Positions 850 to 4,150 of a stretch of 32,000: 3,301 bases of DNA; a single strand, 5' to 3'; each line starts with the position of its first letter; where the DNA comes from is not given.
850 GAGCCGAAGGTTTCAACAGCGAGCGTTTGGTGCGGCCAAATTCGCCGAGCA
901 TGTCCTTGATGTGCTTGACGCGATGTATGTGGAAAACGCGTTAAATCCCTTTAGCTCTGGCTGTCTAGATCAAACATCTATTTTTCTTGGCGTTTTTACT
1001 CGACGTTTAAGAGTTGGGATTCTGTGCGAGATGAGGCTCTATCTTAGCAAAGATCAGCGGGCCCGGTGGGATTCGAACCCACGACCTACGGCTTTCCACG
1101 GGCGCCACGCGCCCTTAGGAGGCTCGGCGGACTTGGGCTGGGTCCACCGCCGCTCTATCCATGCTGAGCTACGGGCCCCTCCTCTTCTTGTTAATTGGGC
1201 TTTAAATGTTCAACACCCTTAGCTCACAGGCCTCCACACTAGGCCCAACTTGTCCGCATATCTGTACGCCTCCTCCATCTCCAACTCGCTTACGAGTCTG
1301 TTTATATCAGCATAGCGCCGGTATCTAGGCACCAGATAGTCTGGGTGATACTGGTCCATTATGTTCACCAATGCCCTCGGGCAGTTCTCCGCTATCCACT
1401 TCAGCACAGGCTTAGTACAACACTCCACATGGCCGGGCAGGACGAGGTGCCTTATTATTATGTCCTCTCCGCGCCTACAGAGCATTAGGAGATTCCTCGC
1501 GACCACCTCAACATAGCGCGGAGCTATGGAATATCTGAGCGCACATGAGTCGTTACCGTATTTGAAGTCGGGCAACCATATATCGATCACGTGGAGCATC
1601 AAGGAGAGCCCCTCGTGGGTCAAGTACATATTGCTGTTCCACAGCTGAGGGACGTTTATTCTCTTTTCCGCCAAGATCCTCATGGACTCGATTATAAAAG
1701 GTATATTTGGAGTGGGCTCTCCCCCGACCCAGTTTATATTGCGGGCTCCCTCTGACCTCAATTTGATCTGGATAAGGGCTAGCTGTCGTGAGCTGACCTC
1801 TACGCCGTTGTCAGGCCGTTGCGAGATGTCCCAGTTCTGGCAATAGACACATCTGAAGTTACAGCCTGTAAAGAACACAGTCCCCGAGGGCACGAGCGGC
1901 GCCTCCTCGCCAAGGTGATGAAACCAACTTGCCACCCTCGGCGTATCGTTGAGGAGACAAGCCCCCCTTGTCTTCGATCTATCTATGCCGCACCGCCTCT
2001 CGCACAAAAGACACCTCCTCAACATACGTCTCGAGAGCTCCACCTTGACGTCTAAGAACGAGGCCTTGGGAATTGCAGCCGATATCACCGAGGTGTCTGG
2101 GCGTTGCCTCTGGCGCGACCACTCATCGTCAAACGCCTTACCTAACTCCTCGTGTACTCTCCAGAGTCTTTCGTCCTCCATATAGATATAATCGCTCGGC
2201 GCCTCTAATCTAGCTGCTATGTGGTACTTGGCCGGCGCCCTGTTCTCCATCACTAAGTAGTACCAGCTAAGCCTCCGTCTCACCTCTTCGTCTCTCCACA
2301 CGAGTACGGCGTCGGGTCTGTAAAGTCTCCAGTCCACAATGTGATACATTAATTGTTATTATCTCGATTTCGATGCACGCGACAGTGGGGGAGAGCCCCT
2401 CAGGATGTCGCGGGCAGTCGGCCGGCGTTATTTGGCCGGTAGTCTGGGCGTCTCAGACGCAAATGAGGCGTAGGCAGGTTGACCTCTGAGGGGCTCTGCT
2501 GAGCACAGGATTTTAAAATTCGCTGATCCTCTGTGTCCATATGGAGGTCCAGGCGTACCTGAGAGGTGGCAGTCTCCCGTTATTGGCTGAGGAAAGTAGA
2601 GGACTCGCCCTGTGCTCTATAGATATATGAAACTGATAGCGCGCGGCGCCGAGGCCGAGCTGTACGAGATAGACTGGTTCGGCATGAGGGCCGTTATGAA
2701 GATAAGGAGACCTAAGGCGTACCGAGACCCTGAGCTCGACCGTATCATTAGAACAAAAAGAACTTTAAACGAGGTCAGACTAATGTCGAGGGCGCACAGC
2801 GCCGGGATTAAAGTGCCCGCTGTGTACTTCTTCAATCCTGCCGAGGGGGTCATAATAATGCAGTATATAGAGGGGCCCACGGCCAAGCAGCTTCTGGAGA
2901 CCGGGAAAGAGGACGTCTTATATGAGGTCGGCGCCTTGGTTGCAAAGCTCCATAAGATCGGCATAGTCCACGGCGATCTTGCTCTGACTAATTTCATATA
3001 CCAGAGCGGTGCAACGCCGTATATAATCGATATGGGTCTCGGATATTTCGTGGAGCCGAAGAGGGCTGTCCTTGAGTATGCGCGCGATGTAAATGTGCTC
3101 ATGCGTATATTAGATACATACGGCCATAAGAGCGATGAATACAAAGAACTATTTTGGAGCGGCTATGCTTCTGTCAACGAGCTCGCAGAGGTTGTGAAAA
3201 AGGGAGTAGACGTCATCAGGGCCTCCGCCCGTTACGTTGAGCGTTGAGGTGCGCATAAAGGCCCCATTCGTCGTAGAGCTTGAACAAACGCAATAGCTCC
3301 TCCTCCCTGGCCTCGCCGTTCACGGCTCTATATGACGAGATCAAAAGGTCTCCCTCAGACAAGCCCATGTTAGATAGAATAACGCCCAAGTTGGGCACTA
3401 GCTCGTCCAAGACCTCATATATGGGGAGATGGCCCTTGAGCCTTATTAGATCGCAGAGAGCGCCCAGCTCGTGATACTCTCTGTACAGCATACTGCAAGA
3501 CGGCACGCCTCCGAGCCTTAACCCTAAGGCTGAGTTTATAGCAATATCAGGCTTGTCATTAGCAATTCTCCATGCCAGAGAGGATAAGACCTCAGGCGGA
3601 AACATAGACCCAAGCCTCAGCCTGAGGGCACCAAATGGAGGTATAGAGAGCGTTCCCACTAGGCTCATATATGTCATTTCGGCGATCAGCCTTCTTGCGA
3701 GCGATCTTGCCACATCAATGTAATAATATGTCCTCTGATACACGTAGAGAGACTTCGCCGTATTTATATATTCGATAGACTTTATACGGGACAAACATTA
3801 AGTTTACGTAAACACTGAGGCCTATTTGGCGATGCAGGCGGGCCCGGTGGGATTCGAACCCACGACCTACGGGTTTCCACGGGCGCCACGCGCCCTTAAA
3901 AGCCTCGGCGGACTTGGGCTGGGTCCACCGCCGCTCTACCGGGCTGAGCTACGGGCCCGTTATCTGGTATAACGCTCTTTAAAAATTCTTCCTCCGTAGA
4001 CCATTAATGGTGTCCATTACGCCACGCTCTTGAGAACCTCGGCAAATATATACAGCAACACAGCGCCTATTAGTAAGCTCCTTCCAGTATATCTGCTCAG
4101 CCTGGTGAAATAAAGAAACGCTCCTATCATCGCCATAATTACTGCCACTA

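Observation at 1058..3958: tRNA-Arg(CCT) and tRNA-Lys(TTT) share one body and both intron sequences: apparent tRNA identity switch with the introns retained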

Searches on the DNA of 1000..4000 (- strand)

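Call 6: search_rna_families(source=window, start=1000, end=4000, threshold=evalue, max_evalue=1, show_alignments=3)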
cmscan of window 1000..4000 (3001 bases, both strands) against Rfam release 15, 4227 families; matches with E-value up to 1: 4.
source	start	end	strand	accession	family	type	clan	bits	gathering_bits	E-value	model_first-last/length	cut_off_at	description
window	3839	3958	-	RF00005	tRNA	Gene; tRNA;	CL00001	51.4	29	2e-09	1-71/71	no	tRNA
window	1058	1178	-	RF00005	tRNA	Gene; tRNA;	CL00001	49.1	29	8.5e-09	1-71/71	no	tRNA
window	1057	1105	+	RF04354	Plastid-ycf2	Cis-reg;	-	21.4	65.7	0.38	1-75/75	no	Plastid-ycf2 5UTR RNA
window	3838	3886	+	RF04354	Plastid-ycf2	Cis-reg;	-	21.3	65.7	0.39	1-75/75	no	Plastid-ycf2 5UTR RNA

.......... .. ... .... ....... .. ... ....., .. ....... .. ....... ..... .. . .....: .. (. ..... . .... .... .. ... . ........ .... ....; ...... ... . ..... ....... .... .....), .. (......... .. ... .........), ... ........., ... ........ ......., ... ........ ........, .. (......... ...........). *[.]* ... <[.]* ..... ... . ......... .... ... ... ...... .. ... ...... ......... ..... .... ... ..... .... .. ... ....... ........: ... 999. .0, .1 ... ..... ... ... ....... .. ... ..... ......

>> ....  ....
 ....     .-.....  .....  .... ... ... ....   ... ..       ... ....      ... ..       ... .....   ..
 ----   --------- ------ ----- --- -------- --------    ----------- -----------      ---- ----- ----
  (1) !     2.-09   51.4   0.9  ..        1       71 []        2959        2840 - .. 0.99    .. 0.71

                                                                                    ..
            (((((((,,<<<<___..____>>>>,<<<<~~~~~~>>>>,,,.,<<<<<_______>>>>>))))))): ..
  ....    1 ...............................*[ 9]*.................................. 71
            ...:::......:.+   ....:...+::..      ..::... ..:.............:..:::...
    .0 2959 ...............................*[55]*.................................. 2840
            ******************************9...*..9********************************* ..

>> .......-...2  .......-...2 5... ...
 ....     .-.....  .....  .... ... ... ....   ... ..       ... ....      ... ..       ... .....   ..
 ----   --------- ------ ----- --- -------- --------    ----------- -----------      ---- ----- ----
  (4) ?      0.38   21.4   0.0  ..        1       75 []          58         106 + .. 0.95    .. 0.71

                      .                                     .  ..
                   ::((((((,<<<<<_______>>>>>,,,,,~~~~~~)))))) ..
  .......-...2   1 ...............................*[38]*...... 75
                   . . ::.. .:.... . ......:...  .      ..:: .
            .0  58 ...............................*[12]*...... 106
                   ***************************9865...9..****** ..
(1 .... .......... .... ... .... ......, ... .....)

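Call 24: search_rna_families(sources=[L123, L124, L125, L099, L020], threshold=gathering)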
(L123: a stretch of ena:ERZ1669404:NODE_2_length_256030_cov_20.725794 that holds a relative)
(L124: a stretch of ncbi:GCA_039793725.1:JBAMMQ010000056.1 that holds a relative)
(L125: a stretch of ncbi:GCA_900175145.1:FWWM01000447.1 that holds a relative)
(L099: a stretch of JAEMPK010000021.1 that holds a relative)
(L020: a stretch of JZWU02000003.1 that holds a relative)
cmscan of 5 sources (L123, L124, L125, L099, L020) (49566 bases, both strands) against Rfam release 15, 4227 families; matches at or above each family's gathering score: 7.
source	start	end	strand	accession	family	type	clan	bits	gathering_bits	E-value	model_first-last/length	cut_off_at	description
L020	2137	2225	+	RF00005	tRNA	Gene; tRNA;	CL00001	60.5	29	1e-10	1-71/71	no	tRNA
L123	7175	7272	+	RF00005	tRNA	Gene; tRNA;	CL00001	54.2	29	5.4e-09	1-71/71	no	tRNA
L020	4172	4257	+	RF00005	tRNA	Gene; tRNA;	CL00001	54.2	29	5.3e-09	1-71/71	no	tRNA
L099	320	419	-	RF00005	tRNA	Gene; tRNA;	CL00001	53.4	29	8.9e-09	1-71/71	no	tRNA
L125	5160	5258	+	RF00005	tRNA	Gene; tRNA;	CL00001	53.3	29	9.7e-09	1-71/71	no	tRNA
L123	4655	4753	+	RF00005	tRNA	Gene; tRNA;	CL00001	51.6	29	2.7e-08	1-71/71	no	tRNA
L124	4304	4433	-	RF00005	tRNA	Gene; tRNA;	CL00001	38.6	29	0.00011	1-71/71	no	tRNA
